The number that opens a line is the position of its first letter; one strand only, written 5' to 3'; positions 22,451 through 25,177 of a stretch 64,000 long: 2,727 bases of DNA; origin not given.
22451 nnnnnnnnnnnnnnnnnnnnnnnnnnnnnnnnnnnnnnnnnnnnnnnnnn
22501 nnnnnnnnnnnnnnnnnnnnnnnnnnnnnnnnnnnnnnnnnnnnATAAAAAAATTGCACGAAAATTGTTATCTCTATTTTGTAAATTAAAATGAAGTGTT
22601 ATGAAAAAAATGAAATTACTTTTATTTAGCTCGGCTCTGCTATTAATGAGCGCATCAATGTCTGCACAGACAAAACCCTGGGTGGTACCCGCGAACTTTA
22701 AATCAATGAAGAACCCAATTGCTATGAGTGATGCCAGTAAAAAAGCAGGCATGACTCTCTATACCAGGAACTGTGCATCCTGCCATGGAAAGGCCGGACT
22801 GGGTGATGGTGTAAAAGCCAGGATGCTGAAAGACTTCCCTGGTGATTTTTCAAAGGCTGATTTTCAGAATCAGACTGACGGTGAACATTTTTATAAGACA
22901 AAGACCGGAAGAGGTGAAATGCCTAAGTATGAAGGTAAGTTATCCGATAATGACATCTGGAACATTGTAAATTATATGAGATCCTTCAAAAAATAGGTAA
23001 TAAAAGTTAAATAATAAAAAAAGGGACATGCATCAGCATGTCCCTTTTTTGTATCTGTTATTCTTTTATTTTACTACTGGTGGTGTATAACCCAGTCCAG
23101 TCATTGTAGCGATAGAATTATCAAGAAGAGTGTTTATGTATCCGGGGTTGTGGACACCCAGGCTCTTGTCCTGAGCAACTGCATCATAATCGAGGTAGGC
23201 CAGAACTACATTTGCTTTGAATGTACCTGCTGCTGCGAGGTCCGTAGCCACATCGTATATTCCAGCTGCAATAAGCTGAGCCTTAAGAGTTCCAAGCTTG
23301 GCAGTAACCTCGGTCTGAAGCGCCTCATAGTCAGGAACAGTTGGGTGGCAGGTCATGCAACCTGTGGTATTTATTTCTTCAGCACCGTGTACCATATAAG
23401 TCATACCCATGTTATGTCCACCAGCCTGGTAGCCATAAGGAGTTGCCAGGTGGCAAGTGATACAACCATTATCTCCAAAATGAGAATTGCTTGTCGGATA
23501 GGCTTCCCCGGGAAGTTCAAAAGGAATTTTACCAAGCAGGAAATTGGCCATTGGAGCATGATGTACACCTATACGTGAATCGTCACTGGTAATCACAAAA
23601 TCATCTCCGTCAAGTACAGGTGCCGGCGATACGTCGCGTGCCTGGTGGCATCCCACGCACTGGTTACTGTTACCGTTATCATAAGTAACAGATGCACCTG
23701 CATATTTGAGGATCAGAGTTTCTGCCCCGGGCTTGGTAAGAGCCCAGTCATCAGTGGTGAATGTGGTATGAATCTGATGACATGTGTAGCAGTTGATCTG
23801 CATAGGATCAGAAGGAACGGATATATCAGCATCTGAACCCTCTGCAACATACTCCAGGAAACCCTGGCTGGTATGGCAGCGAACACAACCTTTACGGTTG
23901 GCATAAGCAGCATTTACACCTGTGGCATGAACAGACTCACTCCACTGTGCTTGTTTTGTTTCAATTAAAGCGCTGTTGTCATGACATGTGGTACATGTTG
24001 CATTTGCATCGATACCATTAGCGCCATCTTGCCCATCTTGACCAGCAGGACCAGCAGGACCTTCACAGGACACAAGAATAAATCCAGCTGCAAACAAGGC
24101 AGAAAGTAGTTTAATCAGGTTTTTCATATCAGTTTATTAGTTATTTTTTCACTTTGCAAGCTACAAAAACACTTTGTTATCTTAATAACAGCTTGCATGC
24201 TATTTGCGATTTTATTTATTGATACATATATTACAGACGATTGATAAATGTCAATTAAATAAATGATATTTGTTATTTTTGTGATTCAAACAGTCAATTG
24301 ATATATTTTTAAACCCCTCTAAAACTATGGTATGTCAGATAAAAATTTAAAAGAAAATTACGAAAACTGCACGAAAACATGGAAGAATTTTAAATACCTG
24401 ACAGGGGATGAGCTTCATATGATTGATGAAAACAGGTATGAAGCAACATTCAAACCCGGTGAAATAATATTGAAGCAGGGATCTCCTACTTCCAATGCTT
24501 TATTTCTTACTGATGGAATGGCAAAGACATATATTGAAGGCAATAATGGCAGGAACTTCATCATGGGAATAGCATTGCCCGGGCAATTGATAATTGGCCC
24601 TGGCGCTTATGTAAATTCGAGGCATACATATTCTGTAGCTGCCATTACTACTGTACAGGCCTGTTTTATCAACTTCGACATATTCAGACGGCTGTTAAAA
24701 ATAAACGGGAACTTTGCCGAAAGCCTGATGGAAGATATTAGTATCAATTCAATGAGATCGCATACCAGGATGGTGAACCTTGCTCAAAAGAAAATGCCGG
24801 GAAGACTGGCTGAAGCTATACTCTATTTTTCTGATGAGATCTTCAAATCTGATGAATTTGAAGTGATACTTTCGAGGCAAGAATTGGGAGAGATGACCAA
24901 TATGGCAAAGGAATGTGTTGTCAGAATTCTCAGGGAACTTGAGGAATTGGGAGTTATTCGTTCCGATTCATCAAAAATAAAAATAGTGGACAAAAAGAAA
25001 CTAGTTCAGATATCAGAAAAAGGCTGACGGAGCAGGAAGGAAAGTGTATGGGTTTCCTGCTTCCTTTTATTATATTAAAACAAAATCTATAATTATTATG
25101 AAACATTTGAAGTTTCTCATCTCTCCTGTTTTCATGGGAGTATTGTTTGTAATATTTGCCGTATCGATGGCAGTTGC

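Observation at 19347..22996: NrfC/NrfD-like pair plus anchored unknown plus monohaem c, in ACIII-like gene order but with a minimal B subunit and one Cys-to-Ala cluster motif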

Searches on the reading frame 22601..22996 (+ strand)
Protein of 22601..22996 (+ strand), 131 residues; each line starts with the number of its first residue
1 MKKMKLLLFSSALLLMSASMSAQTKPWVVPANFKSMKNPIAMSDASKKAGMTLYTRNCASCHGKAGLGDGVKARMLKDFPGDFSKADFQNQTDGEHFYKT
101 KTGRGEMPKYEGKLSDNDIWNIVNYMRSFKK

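Call 3: search_protein_families(library=pfam, proteins=[window:22601-22996:+], max_evalue=0.01)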
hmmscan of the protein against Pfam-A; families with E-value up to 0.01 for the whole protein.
window:22601-22996:+ (131 aa): 3 families
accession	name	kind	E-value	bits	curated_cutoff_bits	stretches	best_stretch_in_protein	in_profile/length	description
PF13442.11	Cytochrome_CBB3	-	8.7e-14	52.1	27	1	47-126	3-68/68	Cytochrome C oxidase, cbb3-type, subunit III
PF00034.26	Cytochrom_C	-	6.6e-12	47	21.3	1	48-128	2-88/90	Cytochrome c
PF02030.20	Lipoprotein_8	-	0.0034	16.6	20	1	1-55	1-55/493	Hypothetical lipoprotein (MG045 family)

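Call 4: search_protein_families(library=ncbifam, proteins=[window:22601-22996:+], max_evalue=0.01)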
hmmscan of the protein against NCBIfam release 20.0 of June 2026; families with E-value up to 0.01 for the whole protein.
window:22601-22996:+ (131 aa): 13 families
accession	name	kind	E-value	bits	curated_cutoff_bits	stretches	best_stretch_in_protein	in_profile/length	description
NF011054.0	PRK14486.1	equivalog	1.9e-12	47.3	447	1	35-130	203-291/294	putative bifunctional cbb3-type cytochrome c oxidase subunit II/cytochrome c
NF050122.1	bc1_QcrC_actin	exception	4.7e-10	39.2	200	2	42-130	131-212/253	cytochrome bc1 complex diheme cytochrome c subunit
TIGR04494.1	c550_PedF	equivalog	2.9e-09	36.9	122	1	36-129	39-130/133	cytochrome c-550 PedF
NF045930.1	Cytc6PetJCyano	equivalog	1.9e-07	31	135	1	45-126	26-102/110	cytochrome c6 PetJ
TIGR00782.1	ccoP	equivalog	6.5e-07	28.9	179.95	1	45-128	201-280/285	cytochrome-c oxidase, cbb3-type subunit III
NF033864.1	cytochrome579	equivalog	2.5e-06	27.3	280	1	31-128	33-138/179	cytochrome 579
NF045774.1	cytochro_C551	exception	4.5e-06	26.6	118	1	1-127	1-107/110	cytochrome c551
TIGR03872.1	cytochrome_MoxG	equivalog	0.0024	18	147.8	1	34-130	31-122/133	cytochrome c(L), periplasmic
NF040606.1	CytoC_perox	subfamily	0.0031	16.8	150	0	44-65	295-316/524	di-heme-cytochrome C peroxidase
NF052246.1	SorB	equivalog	0.0036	17.3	93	0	34-63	4-33/80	SorB family sulfite dehydrogenase c-type cytochrome subunit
NF045773.1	cytochro_C550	exception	0.0039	17.1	125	1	43-91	45-91/118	cytochrome c550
TIGR03045.1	PS_II_C550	equivalog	0.0044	16.7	177.75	1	4-63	8-67/159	photosystem II cytochrome c-550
NF052248.1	SorU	equivalog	0.0063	16.7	100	0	101-125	47-71/72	SorU family sulfite dehydrogenase c-type cytochrome subunit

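Call 39: search_solved_structures(query=window:22601-22996:+, max_evalue=0.001)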
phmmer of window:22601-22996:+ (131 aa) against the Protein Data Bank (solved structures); distinct sequences matched with E-value up to 0.001: 27.
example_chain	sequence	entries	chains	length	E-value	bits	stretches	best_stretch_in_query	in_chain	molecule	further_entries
9vr0_A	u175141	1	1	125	1.2e-14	57.8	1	26-128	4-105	Cytochrome c552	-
7o9u_A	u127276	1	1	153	1.8e-14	57.3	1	26-128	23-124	Cytochrome c552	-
6h5l_B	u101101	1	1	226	1.4e-11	47.9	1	39-129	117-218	Conserved hypothetical cytochrome protein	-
3dr0_A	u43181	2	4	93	1.6e-06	31.6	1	47-126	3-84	Cytochrome c6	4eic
6r6n_B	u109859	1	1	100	2e-06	31.2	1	55-129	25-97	KustA0088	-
4eid_A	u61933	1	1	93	3.8e-06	30.4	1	47-126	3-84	Cytochrome c6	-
6btm_E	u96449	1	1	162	5.2e-06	29.9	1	35-130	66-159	Alternative Complex III subunit E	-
6f0k_E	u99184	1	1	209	7.4e-06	29.4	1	38-130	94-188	Quinol:cytochrome c oxidoreductase monoheme cytochrome subunit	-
1gdv_A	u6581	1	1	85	1.2e-05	28.8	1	50-128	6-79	CYTOCHROME C6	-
6r6m_B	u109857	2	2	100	1.5e-05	28.5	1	55-129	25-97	Kusta0088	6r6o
7y5e_GN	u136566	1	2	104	1.6e-05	28.3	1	48-127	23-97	Cytochrome c6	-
7y7a_G7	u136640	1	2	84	1.7e-05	28.3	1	50-127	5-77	Cytochrome c6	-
7o38_A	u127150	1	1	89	2.3e-05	27.9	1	52-130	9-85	Cytochrome c-552 Ks_3357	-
6lod_E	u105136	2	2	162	3.3e-05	27.4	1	39-131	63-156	Cytochrome c domain-containing protein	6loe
2zbo_A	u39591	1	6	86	3.4e-05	27.3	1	50-128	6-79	Cytochrome c6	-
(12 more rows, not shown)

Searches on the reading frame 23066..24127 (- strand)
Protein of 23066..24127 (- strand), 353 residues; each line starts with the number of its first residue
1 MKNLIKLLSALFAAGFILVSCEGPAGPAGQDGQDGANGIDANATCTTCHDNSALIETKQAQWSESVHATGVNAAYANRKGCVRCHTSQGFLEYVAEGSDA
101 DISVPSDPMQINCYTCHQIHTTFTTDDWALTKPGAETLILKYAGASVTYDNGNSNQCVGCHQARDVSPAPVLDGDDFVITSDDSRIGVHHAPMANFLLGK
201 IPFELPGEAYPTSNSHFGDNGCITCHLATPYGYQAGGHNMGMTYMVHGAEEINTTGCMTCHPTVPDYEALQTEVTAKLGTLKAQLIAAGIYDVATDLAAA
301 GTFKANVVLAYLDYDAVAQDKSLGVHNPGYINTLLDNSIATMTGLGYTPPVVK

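Call 3: search_protein_families(library=pfam, proteins=[window:23066-24127:-], max_evalue=0.01)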
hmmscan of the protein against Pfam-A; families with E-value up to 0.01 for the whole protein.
window:23066-24127:- (353 aa): 7 families
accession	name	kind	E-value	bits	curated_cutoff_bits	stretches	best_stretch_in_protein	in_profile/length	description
PF14522.11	Cytochrome_C7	-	1.1e-09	38.4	24.8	3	40-118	10-67/67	Cytochrome c7 and related cytochrome c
PF14537.11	Cytochrom_c3_2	-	9.8e-08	32.8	25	1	41-122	5-69/79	Cytochrome c3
PF22113.1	Mtrc-MtrF_II-IV_dom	-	8.4e-07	29.1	30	1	42-88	120-166/176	Outer membrane cytochrome MtrC/MtrF-like, domains II/IV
PF22678.1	Cytochrom_c_NrfB-like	-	2.9e-05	24.9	27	0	39-74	30-62/89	Cytochrome c-type protein NrfB-like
PF02085.21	Cytochrom_CIII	-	7.2e-05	23.5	22.9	0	40-89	44-86/101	Class III cytochrome C family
PF09699.15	Paired_CXXCH_1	-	0.00013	22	20.6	0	41-51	28-38/41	Doubled CXXCH motif (Paired_CXXCH_1)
PF03264.19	Cytochrom_NNT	-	0.0082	16.3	24.1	1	42-86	125-165/174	NapC/NirT cytochrome c family, N-terminal region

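Call 4: search_protein_families(library=ncbifam, proteins=[window:23066-24127:-], max_evalue=0.01)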
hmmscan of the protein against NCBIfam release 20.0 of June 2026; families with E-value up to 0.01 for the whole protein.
window:23066-24127:- (353 aa): 7 families
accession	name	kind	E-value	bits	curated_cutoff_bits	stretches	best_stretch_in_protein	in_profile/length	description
NF041198.1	UshA_like_PCGU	equivalog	1.9e-07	30.1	275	2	42-122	408-484/519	UshA-like (seleno)protein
NF008659.0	PRK11659.1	equivalog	3.9e-06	26.7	184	1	78-165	46-121/188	cytochrome c nitrite reductase pentaheme subunit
TIGR03507.1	decahem_SO1788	subfamily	7e-06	24.8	209.3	0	107-166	266-307/672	OmcA/MtrC family decaheme c-type cytochrome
TIGR03508.1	decahem_SO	subfamily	0.00085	18.9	192.2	0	41-122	33-106/258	DmsE family decaheme c-type cytochrome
NF045784.1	9HemeCytC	equivalog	0.00088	18.7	640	1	42-128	87-173/328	nine-heme cytochrome c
NF045713.1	CxxCH_16_HmcA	equivalog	0.0025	16.5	400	1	42-227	76-234/541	sulfate respiration complex hexadecaheme cytochrome HmcA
TIGR03146.1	cyt_nit_nrfB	equivalog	0.0046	17.2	166.6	0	40-74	82-113/145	cytochrome c nitrite reductase pentaheme subunit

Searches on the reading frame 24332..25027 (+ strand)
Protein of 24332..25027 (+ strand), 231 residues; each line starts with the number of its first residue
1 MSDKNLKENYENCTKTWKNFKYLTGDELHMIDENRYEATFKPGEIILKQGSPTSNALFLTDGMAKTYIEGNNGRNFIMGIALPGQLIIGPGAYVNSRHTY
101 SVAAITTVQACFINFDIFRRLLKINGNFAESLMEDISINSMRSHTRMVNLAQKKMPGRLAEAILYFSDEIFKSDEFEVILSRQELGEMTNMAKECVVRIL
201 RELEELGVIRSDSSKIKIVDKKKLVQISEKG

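Call 3: search_protein_families(library=pfam, proteins=[window:24332-25027:+], max_evalue=0.01)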
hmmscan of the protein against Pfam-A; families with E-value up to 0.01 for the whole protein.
window:24332-25027:+ (231 aa): 3 families
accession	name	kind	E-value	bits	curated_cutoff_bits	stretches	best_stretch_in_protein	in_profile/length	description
PF00027.35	cNMP_binding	-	7.8e-13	48.7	27.5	1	39-123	3-87/89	Cyclic nucleotide-binding domain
PF13545.12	HTH_Crp_2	-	2.8e-12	46.9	27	1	157-226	1-69/70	Crp-like helix-turn-helix domain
PF25213.1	HVO_A0261_N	-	0.0072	16.6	35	0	180-214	25-59/86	HVO_A0261 N-terminal domain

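Call 4: search_protein_families(library=ncbifam, proteins=[window:24332-25027:+], max_evalue=0.01)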
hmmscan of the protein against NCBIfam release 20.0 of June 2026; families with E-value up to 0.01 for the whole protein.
window:24332-25027:+ (231 aa): 12 families
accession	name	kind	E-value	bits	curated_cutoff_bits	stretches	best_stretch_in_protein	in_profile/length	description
NF008365.0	PRK11161.1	subfamily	3.1e-14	52.9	228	1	38-229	50-244/250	fumarate/nitrate reduction transcriptional regulator Fnr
NF008732.0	PRK11753.1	equivalog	3.9e-13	49.3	266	1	44-218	32-210/214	cAMP-activated global transcriptional regulator CRP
NF045989.1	TransRegFnrLRhodb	equivalog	3.4e-12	46.1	300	1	25-227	26-234/245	transcriptional regulator FnrL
NF006901.0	PRK09392.1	equivalog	4.2e-09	36.1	211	1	17-228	12-221/236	transcriptional activator FtrB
NF010499.0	PRK13918.1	equivalog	4.6e-08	32.8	274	1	38-229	15-202/205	CRP/FNR family transcriptional regulator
NF050806.1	TransRegFixKCaul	equivalog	3.7e-06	26.3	300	1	38-224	26-210/215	transcriptional regulator FixK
NF052518.1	TransRegLdrP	equivalog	3.6e-05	23.9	300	1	44-224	8-184/195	transcriptional regulator LdrP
NF041163.2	encap_f2b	equivalog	0.00012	21.3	400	1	26-135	86-196/450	family 2B encapsulin nanocompartment shell protein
NF007707.0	PRK10402.1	subfamily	0.00028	20.6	180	1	37-167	33-163/226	transcriptional regulator YeiL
TIGR03697.1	NtcA_cyano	equivalog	0.00046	20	244.95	1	95-225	55-189/193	global nitrogen regulator NtcA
NF058543.1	ActPatMycb56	equivalog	0.006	15.5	460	1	25-126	9-109/317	acetyltransferase Pat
NF010762.0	PRK14165.1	equivalog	0.0074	15.6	279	0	177-231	20-69/224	winged helix-turn-helix domain-containing protein/riboflavin kinase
